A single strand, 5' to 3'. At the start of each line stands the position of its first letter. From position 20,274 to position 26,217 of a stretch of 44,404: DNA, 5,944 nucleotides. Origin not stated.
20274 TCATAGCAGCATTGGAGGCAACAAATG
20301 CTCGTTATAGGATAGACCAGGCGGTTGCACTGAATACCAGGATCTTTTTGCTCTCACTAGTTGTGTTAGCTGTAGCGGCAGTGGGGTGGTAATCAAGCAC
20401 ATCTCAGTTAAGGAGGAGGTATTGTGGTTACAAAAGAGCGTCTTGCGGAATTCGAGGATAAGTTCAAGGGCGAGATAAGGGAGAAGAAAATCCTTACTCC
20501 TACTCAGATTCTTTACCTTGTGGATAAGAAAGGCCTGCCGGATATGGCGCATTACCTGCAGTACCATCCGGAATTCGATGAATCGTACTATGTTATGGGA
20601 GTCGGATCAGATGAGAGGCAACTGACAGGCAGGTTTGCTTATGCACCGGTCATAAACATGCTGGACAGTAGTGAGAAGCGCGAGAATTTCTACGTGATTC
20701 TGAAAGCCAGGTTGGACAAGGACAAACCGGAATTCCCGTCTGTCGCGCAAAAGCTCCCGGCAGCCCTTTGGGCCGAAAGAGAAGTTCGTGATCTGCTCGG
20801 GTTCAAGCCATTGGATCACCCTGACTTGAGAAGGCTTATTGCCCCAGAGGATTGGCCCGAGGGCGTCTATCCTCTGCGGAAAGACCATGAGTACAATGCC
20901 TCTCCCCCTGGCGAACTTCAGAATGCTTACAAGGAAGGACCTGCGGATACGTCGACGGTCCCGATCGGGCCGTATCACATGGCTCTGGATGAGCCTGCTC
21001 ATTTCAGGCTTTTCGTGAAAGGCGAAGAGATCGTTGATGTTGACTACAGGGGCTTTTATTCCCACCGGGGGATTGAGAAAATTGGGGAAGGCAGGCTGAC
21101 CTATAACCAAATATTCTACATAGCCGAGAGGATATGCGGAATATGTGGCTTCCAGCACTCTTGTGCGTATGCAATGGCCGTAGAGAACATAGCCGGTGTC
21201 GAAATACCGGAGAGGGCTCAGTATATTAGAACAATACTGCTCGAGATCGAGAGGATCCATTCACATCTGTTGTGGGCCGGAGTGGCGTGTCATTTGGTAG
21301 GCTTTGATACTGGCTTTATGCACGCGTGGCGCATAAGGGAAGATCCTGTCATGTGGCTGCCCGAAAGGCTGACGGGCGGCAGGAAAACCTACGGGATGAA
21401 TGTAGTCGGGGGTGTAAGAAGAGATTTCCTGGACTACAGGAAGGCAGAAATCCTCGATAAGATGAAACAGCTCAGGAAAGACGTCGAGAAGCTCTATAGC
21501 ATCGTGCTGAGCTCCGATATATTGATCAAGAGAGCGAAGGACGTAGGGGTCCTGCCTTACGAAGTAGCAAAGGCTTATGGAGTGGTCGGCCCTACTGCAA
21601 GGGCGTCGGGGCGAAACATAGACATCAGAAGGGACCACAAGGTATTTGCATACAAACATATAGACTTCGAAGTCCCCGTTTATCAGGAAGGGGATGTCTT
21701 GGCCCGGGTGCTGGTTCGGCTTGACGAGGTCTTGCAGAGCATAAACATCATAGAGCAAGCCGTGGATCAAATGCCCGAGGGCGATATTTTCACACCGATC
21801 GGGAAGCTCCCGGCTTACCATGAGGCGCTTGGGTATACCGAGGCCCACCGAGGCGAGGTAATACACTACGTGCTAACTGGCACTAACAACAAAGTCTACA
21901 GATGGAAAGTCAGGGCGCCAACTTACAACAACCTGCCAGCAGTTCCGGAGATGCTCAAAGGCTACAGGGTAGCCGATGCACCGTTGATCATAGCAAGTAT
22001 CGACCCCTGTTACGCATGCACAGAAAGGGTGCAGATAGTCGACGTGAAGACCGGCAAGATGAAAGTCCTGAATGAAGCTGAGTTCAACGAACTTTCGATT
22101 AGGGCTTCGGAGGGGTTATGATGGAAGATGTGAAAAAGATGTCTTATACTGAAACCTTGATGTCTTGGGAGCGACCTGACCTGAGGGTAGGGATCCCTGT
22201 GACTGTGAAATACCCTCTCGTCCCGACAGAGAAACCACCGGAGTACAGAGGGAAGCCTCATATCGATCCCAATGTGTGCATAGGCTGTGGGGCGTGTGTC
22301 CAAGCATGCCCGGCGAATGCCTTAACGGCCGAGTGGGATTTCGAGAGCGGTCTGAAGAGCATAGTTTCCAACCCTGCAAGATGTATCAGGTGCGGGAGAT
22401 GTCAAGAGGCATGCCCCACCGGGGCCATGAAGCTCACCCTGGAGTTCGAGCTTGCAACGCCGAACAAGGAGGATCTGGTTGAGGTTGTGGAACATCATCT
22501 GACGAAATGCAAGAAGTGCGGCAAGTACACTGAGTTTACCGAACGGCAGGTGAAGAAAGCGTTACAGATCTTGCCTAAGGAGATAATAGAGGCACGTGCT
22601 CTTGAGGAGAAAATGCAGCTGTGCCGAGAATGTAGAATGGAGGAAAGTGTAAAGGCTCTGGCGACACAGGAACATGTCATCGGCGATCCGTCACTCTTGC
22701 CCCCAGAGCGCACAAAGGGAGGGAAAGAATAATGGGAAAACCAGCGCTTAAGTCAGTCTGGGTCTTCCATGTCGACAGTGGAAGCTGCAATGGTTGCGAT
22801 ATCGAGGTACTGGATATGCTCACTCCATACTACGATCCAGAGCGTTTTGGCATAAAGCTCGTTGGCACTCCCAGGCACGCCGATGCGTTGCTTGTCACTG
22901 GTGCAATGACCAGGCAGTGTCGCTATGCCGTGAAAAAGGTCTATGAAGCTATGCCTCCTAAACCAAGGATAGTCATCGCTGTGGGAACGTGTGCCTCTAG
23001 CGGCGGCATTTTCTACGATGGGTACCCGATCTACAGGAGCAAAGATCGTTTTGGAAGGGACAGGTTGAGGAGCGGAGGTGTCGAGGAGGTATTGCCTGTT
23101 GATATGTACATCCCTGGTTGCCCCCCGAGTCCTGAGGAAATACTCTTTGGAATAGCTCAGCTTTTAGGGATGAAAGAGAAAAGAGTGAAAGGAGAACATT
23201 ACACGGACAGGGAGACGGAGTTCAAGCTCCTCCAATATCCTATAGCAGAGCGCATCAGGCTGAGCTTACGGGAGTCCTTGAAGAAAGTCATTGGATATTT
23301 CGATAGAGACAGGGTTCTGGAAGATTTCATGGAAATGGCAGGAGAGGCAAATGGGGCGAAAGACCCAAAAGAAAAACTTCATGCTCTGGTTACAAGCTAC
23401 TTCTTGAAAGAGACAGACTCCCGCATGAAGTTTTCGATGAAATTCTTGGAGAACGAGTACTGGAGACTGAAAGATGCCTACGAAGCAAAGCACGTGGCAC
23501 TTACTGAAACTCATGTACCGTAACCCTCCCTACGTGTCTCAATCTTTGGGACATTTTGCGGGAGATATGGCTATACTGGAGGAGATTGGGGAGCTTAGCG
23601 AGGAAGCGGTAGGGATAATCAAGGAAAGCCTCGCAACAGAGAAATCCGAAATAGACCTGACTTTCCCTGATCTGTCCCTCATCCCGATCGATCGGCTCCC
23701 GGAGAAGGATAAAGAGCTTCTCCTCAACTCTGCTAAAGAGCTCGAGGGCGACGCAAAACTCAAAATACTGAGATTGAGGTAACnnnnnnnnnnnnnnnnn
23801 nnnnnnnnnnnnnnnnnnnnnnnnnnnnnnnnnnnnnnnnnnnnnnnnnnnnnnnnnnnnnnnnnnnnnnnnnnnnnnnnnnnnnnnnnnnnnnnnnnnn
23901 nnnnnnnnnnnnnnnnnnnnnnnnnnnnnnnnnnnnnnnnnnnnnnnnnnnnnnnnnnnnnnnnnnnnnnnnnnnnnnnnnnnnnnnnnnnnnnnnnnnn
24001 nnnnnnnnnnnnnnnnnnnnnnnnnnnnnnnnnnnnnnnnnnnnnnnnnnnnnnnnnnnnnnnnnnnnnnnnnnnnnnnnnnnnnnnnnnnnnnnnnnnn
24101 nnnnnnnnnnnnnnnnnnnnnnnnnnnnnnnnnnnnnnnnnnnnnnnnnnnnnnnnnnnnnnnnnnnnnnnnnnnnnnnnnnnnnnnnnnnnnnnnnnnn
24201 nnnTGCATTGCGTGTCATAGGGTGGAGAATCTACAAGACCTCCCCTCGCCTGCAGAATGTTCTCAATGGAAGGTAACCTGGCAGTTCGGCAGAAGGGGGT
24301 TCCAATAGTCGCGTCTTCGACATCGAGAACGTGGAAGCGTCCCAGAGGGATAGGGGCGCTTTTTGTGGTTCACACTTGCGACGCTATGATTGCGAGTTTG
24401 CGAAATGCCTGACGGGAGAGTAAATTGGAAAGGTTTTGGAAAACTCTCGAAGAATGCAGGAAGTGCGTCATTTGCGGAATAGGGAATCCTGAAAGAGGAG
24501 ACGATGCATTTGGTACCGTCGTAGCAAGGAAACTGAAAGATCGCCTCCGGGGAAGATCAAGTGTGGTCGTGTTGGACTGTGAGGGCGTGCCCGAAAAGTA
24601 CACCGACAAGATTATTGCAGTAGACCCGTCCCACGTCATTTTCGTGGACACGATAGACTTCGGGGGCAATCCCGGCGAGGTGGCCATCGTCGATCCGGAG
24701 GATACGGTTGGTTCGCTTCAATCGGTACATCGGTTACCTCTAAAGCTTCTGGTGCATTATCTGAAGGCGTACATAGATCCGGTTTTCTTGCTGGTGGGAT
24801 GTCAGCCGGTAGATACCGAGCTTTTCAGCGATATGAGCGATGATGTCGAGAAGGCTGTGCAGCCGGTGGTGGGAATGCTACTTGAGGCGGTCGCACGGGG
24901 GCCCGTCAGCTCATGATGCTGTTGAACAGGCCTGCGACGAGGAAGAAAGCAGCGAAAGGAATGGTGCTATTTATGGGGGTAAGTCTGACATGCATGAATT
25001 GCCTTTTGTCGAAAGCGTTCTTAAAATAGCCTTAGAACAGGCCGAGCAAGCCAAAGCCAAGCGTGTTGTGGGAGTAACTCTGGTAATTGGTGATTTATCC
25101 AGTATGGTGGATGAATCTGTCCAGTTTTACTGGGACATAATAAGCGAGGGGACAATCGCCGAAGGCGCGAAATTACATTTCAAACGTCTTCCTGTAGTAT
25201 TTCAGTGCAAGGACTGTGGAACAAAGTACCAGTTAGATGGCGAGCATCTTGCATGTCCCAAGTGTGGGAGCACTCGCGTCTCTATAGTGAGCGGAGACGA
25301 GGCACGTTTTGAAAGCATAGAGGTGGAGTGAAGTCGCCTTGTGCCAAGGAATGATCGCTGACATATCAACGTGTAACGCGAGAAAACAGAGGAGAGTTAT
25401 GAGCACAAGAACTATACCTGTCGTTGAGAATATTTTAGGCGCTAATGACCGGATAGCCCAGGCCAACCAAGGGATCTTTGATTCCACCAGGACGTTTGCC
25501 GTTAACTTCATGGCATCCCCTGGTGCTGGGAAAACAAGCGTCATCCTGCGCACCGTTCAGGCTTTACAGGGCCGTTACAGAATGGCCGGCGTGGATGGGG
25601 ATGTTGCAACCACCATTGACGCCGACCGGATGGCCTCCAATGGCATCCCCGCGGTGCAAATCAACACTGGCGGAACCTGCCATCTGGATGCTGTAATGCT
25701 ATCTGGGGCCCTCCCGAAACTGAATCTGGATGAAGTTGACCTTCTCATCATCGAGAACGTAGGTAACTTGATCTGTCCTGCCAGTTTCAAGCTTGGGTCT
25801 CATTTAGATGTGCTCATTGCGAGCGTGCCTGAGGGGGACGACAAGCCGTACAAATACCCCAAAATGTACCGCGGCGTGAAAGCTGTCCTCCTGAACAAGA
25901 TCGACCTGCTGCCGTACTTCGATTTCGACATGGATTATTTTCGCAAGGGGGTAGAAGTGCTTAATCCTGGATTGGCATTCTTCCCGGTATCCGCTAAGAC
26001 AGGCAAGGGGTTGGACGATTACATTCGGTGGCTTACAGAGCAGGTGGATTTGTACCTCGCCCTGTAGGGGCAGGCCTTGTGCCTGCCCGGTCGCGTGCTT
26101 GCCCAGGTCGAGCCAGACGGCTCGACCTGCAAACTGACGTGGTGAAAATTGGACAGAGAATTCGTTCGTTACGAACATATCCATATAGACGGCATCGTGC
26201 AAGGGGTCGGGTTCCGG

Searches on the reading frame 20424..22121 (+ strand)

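Call 64: search_protein_families(library=pfam, proteins=[window:20424-22121:+], max_evalue=0.00001)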
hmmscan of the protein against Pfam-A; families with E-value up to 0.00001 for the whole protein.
window:20424-22121:+ (565 aa): 3 families
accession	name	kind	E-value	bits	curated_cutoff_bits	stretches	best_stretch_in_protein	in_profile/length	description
PF00346.24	Complex1_49kDa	-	4.7e-62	210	24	2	292-457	2-166/271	Respiratory-chain NADH dehydrogenase, 49 Kd subunit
PF00329.25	Complex1_30kDa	-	4.3e-24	85.9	22.5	1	33-158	3-121/124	Respiratory-chain NADH dehydrogenase, 30 Kd subunit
PF00374.24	NiFeSe_Hases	-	1.2e-16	61.2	25.8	1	215-284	1-69/508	Nickel-dependent hydrogenase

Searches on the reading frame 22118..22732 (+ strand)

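Call 65: search_protein_families(library=pfam, proteins=[window:22118-22732:+], max_evalue=0.00001)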
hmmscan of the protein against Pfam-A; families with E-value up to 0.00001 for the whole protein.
window:22118-22732:+ (204 aa): 10 families
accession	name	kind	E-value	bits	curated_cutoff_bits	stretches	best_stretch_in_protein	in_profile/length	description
PF00037.32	Fer4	-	6.7e-16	57.8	21.1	2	48-70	2-24/24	4Fe-4S binding domain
PF12838.12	Fer4_7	-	1.5e-14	54.6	27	1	54-103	2-52/52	4Fe-4S dicluster domain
PF13187.11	Fer4_9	-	2.6e-13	50.2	27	1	54-104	2-52/52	4Fe-4S dicluster domain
PF12837.12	Fer4_6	-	3.4e-13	49.3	25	2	46-69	1-24/24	4Fe-4S binding domain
PF13237.11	Fer4_10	-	4.2e-13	49.4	25.5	2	82-136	2-47/53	4Fe-4S dicluster domain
PF12797.12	Fer4_2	-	8.1e-13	47.9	24.5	1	46-66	2-22/22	4Fe-4S binding domain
PF13484.11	Fer4_16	-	5.9e-10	40.2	30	0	54-74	2-21/66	4Fe-4S double cluster binding domain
PF14697.11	Fer4_21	-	3.2e-09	37.2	35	1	48-105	2-58/59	4Fe-4S dicluster domain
PF12800.12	Fer4_4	-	2.4e-06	27.8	24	0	51-66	1-16/17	4Fe-4S binding domain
PF13183.11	Fer4_8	-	2.5e-06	28.3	27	0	53-102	4-67/68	4Fe-4S dicluster domain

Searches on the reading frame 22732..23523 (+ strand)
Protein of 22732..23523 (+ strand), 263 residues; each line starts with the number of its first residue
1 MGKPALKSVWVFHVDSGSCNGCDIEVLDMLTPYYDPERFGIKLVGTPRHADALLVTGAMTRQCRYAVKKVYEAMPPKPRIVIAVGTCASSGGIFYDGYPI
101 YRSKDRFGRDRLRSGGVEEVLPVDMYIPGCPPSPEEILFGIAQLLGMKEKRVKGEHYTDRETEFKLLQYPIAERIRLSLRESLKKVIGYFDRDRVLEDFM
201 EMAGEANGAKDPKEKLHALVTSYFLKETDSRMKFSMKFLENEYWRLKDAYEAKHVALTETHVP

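Call 65: search_protein_families(library=pfam, proteins=[window:22732-23523:+], max_evalue=0.00001)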
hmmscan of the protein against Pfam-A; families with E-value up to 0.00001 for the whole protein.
window:22732-23523:+ (263 aa): 1 family
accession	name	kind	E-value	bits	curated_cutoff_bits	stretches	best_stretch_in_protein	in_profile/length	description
PF01058.29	Oxidored_q6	-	8e-32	110.1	27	1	19-143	1-127/128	NADH ubiquinone oxidoreductase, 20 Kd subunit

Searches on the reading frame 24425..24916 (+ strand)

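Call 65: search_protein_families(library=pfam, proteins=[window:24425-24916:+], max_evalue=0.00001)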
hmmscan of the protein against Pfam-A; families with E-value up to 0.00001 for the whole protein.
window:24425-24916:+ (163 aa): 1 family
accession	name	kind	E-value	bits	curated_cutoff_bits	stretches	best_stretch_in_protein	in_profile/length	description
PF01750.23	HycI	-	9.7e-18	64.7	23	1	33-154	3-129/130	Hydrogenase maturation protease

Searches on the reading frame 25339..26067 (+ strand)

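Call 65: search_protein_families(library=pfam, proteins=[window:25339-26067:+], max_evalue=0.00001)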
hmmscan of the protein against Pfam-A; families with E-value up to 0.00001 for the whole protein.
window:25339-26067:+ (242 aa): 1 family
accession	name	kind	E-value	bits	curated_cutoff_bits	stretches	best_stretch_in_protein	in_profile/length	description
PF02492.25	cobW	-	1e-16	61.5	20.7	1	59-214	7-178/180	CobW/HypB/UreG, nucleotide-binding domain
